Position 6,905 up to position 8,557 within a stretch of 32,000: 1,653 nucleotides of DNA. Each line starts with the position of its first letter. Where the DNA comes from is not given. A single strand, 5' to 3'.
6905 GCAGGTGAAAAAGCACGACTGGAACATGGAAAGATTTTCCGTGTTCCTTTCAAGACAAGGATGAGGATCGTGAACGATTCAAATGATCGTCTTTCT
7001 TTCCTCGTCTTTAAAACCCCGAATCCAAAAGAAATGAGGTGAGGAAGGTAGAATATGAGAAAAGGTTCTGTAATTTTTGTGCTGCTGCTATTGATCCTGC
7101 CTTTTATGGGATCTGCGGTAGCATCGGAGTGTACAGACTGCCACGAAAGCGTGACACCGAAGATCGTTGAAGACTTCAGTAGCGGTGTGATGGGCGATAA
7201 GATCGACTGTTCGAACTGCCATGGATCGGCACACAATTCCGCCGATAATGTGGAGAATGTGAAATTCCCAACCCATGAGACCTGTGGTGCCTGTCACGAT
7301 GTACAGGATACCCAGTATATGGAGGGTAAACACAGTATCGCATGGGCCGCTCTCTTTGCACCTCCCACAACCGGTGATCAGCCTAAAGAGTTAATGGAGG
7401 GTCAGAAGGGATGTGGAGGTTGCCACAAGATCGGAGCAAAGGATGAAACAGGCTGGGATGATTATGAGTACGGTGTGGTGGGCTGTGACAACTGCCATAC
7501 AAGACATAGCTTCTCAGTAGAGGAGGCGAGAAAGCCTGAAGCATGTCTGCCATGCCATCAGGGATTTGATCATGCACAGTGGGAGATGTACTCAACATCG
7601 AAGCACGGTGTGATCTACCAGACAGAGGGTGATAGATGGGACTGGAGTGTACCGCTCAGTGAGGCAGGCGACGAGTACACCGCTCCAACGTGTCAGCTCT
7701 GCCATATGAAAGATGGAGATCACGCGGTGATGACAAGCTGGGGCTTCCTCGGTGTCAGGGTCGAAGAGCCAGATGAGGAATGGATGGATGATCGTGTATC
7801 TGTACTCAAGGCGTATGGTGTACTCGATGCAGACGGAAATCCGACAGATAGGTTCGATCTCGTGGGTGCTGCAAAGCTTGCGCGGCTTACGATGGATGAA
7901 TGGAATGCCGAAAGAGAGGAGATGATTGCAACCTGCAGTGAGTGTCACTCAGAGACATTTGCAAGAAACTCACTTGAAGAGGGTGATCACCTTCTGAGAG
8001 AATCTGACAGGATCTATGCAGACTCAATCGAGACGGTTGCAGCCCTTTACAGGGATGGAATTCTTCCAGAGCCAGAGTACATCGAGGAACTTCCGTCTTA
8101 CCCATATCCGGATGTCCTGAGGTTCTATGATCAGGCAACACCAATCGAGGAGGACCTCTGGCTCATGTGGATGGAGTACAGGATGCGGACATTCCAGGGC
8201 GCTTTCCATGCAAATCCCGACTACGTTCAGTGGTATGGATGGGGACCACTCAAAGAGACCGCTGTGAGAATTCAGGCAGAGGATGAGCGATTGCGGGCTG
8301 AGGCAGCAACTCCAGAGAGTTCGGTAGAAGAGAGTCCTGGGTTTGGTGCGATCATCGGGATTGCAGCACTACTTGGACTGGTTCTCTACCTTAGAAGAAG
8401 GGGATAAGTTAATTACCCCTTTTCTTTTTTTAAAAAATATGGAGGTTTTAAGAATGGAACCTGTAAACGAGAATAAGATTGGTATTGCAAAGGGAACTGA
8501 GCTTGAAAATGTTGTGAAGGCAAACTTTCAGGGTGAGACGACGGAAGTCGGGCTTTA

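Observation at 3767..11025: Redox island pairing a cell-surface HAO-family octahaem cytochrome with a cytoplasmic CooS-scaffold enzyme that lacks a C-cluster cysteine: candidate archaeal hydroxylamine/NO/nitrite-handling system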

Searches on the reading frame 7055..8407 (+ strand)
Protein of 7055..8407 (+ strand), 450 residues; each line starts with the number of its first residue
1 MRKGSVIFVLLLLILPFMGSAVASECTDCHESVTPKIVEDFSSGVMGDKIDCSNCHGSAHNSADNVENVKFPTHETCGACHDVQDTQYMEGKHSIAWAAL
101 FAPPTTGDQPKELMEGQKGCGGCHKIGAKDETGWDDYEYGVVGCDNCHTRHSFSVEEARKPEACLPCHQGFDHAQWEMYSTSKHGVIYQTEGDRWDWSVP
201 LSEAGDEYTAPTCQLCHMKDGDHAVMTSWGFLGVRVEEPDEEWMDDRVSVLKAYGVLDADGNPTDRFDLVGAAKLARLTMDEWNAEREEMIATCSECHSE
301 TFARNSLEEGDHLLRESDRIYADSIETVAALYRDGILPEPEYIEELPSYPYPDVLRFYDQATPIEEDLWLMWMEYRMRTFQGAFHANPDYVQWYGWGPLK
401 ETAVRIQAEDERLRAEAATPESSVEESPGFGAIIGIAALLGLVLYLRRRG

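Call 3: search_protein_families(library=pfam, proteins=[window:7055-8407:+], max_evalue=0.01)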
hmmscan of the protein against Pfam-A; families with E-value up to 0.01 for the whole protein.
window:7055-8407:+ (450 aa): 7 families
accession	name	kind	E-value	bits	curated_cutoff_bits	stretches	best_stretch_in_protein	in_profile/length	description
PF13447.11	Multi-haem_cyto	-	1.4e-40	139.7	21.9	2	49-222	2-179/269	Seven times multi-haem cytochrome CxxCH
PF14522.11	Cytochrome_C7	-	3.3e-09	36.9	24.8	1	23-82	13-67/67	Cytochrome c7 and related cytochrome c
PF13435.11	Cytochrome_C554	-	4.6e-09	37.5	20.8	1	76-149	1-84/84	Cytochrome c554 and c-prime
PF09699.15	Paired_CXXCH_1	-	1.1e-07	31.9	20.6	0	51-84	8-39/41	Doubled CXXCH motif (Paired_CXXCH_1)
PF14537.11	Cytochrom_c3_2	-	7.4e-07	30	25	0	49-127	6-67/79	Cytochrome c3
PF18204.6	PGF-CTERM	-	0.00017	21.9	18.8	1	428-449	2-23/23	PGF-CTERM motif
PF22678.1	Cytochrom_c_NrfB-like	-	0.00047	21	27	0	23-69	33-77/89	Cytochrome c-type protein NrfB-like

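Call 4: search_protein_families(library=ncbifam, proteins=[window:7055-8407:+], max_evalue=0.01)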
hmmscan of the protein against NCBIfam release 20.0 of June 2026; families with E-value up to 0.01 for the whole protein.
window:7055-8407:+ (450 aa): 8 families
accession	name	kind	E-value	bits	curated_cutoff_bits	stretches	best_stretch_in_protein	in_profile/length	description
NF052343.1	hydrazine_HDH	equivalog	6.2e-31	107.4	900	2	16-226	109-308/564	hydrazine dehydrogenase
TIGR03508.1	decahem_SO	subfamily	6.5e-08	32.4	192.2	2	24-82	118-175/258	DmsE family decaheme c-type cytochrome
TIGR04126.1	PGF_CTERM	domain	1.6e-06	27.6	24.5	1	424-449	2-27/28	PGF-CTERM sorting domain-containing protein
NF041028.1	decahem_GSU2203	exception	4.6e-05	22.8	325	1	26-87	151-213/317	GSU2203 family decaheme c-type cytochrome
TIGR03153.1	cytochr_NrfH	equivalog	4.9e-05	23.4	134.2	0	21-58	100-135/138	cytochrome c nitrite reductase small subunit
NF041198.1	UshA_like_PCGU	equivalog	0.00023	19.9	275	1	66-169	400-509/519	UshA-like (seleno)protein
TIGR03507.1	decahem_SO1788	subfamily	0.0012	17.4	209.3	1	49-127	243-305/672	OmcA/MtrC family decaheme c-type cytochrome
NF045529.2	Heimdall-CTERM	domain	0.0019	18.5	24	1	427-449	2-24/26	Heimdall-CTERM domain-containing surface protein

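Call 6: search_solved_structures(query=window:7055-8407:+, show_alignments=3, max_evalue=0.001)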
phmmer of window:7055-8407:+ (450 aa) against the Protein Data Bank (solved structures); distinct sequences matched with E-value up to 0.001: 8.
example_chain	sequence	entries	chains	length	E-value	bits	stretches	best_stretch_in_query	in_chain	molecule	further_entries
6h5l_A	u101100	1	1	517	2.7e-36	128.6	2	43-350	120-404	Similar to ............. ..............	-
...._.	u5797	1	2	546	9.5e-36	126.7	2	49-222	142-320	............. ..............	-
4fas_A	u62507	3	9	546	1.2e-35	126.5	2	49-222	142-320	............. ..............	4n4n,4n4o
6m0p_A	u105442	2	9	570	1.3e-35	126.3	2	49-222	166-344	Aerobic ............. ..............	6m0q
4n4j_A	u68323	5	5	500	1e-30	110.2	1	46-224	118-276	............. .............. | Similar to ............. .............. hao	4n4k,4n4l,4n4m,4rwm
6t5e_A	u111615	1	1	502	3e-30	108.6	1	49-224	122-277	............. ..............-like protein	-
6hif_G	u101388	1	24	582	1.6e-25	93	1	16-226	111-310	Hydrazine dehydrogenase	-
4qo5_A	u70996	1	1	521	2.3e-17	66.1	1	142-219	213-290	Hypothetical multiheme protein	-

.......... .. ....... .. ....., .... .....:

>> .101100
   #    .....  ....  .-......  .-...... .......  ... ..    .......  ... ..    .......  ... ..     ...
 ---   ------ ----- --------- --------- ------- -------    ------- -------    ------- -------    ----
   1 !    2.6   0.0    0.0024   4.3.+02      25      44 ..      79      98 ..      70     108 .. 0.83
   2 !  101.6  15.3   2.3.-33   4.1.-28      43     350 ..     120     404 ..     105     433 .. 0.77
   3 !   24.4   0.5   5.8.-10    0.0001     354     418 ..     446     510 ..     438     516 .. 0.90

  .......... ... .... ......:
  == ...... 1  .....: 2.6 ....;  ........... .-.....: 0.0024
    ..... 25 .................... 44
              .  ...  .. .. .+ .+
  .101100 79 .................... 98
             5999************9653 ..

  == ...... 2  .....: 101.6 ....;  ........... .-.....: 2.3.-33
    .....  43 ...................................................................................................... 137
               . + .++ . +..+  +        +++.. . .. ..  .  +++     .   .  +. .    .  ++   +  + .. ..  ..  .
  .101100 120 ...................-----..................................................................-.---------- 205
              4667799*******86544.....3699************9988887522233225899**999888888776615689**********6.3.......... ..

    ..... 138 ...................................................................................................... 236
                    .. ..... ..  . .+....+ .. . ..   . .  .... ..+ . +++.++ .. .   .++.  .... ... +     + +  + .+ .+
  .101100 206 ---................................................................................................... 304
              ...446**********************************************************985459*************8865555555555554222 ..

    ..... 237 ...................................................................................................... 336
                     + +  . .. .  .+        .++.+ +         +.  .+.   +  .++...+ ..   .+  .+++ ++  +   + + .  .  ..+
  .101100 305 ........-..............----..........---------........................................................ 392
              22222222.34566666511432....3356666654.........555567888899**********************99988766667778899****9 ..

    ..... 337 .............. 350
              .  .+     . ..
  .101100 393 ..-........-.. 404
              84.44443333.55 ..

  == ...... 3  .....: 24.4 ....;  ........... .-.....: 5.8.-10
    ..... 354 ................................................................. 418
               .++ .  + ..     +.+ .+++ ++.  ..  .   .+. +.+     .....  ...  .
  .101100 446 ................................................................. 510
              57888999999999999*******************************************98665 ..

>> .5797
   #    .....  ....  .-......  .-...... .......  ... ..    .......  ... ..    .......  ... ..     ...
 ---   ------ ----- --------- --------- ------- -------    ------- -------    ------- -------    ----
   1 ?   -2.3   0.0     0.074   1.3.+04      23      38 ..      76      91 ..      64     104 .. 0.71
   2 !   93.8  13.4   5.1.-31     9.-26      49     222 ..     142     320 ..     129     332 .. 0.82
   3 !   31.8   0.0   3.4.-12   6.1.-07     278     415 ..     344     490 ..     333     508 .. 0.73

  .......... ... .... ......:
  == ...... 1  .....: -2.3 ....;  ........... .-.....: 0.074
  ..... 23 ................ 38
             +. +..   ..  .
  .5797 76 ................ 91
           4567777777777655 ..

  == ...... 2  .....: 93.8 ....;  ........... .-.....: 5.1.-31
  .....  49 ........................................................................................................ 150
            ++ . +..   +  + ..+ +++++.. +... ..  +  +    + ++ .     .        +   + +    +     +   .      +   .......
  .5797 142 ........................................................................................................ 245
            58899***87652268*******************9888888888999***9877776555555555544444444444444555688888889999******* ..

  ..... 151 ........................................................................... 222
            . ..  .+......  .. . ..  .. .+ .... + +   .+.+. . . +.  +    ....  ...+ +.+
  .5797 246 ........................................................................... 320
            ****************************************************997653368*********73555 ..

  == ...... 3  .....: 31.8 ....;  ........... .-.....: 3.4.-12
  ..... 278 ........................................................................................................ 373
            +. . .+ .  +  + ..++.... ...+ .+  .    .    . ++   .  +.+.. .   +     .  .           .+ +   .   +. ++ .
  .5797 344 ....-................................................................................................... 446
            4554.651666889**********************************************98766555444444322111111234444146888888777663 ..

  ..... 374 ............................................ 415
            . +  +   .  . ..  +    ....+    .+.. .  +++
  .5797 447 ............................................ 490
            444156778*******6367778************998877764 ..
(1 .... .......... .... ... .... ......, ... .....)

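Call 12: find_homologous_proteins(query=window:7055-8407:+, max_evalue=1e-10)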
Query window:7055-8407:+ (450 aa): 4061 proteins with E <= 1e-10 among 8000 candidates; the best 120 are listed.
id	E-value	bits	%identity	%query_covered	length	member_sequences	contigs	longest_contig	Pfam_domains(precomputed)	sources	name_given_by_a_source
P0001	0.0e+0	1072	99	100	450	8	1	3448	PF09699.16,PF14537.12,PF13435.12,PF13447.12,PF14522.12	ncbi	ncbi:MAG: multiheme c-type cytochrome [Candidatus Syntropharchaeales archaeon]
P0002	2.2e-283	958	89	100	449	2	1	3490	PF09699.16,PF14537.12,PF13435.12,PF13447.12,PF14522.12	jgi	-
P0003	7.7e-281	950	87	100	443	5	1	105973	PF09699.16,PF14537.12,PF13435.12,PF18204.7,PF13447.12,PF14522.12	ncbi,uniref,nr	ncbi:MAG: cytochrome C [Candidatus Syntrophoarchaeum butanivorans]|uniref:Cytochrome C n=2 Tax=Candi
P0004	9.1e-259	877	78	100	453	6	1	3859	PF09699.16,PF14537.12,PF13435.12,PF13447.12,PF14522.12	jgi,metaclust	metaclust:\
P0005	3.0e-257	872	79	99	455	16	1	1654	PF09699.16,PF14537.12,PF13435.12,PF13447.12,PF14522.12,PF22113.2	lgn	-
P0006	4.6e-252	855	78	100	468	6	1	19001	PF14537.12,PF13435.12,PF22678.2,PF13447.12,PF14522.12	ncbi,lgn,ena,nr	ncbi:MAG: hypothetical protein K8R25_07680 [Methanosarcinales archaeon]|nr:hypothetical protein [Met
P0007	4.7e-235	799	72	97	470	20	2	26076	PF09699.16,PF14537.12,PF13435.12,PF13447.12,PF14522.12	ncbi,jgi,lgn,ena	-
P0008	1.7e-233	794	72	99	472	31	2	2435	PF09699.16,PF14537.12,PF13435.12,PF13447.12,PF14522.12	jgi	-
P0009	1.9e-231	787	71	99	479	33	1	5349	PF09699.16,PF14537.12,PF13435.12,PF13447.12,PF14522.12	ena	-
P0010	2.7e-231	786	73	96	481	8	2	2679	PF09699.16,PF14537.12,PF13435.12,PF13447.12,PF14522.12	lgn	-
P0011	6.6e-230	782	70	99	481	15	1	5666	PF09699.16,PF14537.12,PF13435.12,PF13447.12,PF14522.12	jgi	-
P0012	1.1e-227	775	71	97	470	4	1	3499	PF09699.16,PF14537.12,PF13435.12,PF13447.12,PF14522.12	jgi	-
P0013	2.9e-226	770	71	98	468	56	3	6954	PF09699.16,PF14537.12,PF13435.12,PF13447.12,PF14522.12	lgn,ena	-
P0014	4.5e-185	634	60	95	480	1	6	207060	PF14537.12,PF13435.12,PF13447.12,PF14522.12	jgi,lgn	jgi:hypothetical protein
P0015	3.5e-184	631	82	71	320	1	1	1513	PF09699.16,PF14537.12,PF13435.12,PF13447.12,PF14522.12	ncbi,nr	ncbi:MAG TPA: cytochrome C, partial [Candidatus Methanoperedenaceae archaeon]|nr:cytochrome C [Candi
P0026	1.1e-145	504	54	95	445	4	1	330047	PF09699.16,PF14537.12,PF13435.12,PF13447.12,PF14522.12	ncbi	ncbi:multiheme c-type cytochrome [Geoglobus ahangari]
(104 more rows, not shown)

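Call 15: find_encoding_contigs(protein=P0003, flank=10000, max_places=3)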
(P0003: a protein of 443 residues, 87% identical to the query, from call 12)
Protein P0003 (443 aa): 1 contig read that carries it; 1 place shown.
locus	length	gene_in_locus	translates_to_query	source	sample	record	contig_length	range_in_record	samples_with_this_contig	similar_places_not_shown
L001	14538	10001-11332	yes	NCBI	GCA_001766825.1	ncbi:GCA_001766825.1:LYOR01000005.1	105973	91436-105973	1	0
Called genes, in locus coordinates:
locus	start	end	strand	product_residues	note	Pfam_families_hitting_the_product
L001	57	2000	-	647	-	PF00111:Fer2, PF17650:RACo_linker, PF17651:Raco_middle, PF14574:RACo_C_ter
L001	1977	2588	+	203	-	-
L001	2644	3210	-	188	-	PF00156:Pribosyltran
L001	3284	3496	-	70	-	-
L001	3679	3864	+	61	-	-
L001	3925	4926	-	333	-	PF08240:ADH_N, PF00107:ADH_zinc_N (weak)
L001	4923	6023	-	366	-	PF02885:Glycos_trans_3N, PF00591:Glycos_transf_3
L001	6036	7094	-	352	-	PF02277:DBI_PRT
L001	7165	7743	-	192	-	PF01022:HTH_5 (faint), PF01047:MarR (weak), PF13404:HTH_AsnC-type, PF13412:HTH_24, PF12802:MarR_2 (weak), PF01037:AsnC_trans_reg (weak)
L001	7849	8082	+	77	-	-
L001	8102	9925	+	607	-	PF03063:Prismane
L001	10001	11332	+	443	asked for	PF09699:Paired_CXXCH_1 (faint), PF13447:Multi-haem_cyto, PF14522:Cytochrome_C7 (faint), PF14537:Cytochrom_c3_2 (faint), PF13435:Cytochrome_C554 (weak), PF13447:Multi-haem_cyto (weak), PF18204:PGF-CTERM (weak)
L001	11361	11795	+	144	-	PF00210:Ferritin (weak), PF02915:Rubrerythrin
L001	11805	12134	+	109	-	PF08821:CGGC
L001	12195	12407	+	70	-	-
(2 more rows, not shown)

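Call 16: find_encoding_contigs(protein=P0006, flank=10000, max_places=3)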
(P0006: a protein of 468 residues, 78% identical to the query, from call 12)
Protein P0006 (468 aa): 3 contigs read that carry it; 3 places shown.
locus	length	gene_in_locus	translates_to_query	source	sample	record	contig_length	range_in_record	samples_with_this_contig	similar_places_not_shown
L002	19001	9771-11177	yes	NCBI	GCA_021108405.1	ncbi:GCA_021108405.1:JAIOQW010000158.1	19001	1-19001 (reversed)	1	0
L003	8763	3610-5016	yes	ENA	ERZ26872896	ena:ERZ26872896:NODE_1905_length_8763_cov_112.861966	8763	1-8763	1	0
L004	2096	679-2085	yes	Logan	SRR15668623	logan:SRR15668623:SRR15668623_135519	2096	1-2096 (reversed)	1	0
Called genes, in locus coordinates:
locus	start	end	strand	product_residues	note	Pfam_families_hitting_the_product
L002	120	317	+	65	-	PF13366:PDDEXK_3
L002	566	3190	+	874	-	PF00690:Cation_ATPase_N, PF00122:E1-E2_ATPase, PF13246:Cation_ATPase, PF00702:Hydrolase, PF00689:Cation_ATPase_C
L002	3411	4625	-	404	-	PF01545:Cation_efflux, PF16916:ZT_dimer, PF02579:Nitro_FeMo-Co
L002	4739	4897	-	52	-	-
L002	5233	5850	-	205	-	PF11783:Cytochrome_cB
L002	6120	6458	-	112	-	PF07883:Cupin_2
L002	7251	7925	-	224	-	PF03460:NIR_SIR_ferr, PF01077:NIR_SIR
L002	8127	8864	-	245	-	PF02593:DUF166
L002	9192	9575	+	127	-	PF02915:Rubrerythrin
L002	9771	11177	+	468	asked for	PF22678:Cytochrom_c_NrfB-like (faint), PF13447:Multi-haem_cyto, PF14522:Cytochrome_C7 (faint), PF14537:Cytochrom_c3_2 (faint), PF13435:Cytochrome_C554 (weak), PF13447:Multi-haem_cyto (weak)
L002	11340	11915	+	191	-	PF00210:Ferritin, PF02915:Rubrerythrin, PF23458:DUF7130 (weak), PF21349:RUBY_RBDX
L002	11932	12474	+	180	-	PF02441:Flavoprotein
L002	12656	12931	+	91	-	PF02943:FeThRed_B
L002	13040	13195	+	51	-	PF21349:RUBY_RBDX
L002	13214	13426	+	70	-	PF09947:DUF2180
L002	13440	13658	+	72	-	PF09947:DUF2180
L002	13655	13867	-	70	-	-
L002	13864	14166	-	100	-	PF04014:MazE_antitoxin (weak)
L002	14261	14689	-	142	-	PF08279:HTH_11, PF09339:HTH_IclR (weak), PF13404:HTH_AsnC-type, PF13412:HTH_24, PF22482:AsnC_trans_reg_3, PF01037:AsnC_trans_reg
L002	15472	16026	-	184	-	PF02441:Flavoprotein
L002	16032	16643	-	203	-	PF02525:Flavodoxin_2, PF03358:FMN_red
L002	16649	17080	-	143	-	PF12724:Flavodoxin_5 (weak), PF00258:Flavodoxin_1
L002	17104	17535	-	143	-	PF12724:Flavodoxin_5, PF00258:Flavodoxin_1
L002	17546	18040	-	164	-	PF02915:Rubrerythrin, PF21349:RUBY_RBDX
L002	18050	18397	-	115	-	PF01880:Desulfoferrodox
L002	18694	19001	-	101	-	PF00037:Fer4 (weak), PF12797:Fer4_2 (faint), PF12837:Fer4_6 (weak), PF13183:Fer4_8 (faint), PF13237:Fer4_10 (faint), PF12798:Fer4_3 (faint), PF12838:Fer4_7, PF13484:Fer4_16 (weak), +1 more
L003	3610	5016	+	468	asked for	PF22678:Cytochrom_c_NrfB-like (faint), PF13447:Multi-haem_cyto, PF14522:Cytochrome_C7 (faint), PF14537:Cytochrom_c3_2 (faint), PF13435:Cytochrome_C554 (weak), PF13447:Multi-haem_cyto (weak)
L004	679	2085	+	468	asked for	PF22678:Cytochrom_c_NrfB-like (faint), PF13447:Multi-haem_cyto, PF14522:Cytochrome_C7 (faint), PF14537:Cytochrom_c3_2 (faint), PF13435:Cytochrome_C554 (weak), PF13447:Multi-haem_cyto (weak)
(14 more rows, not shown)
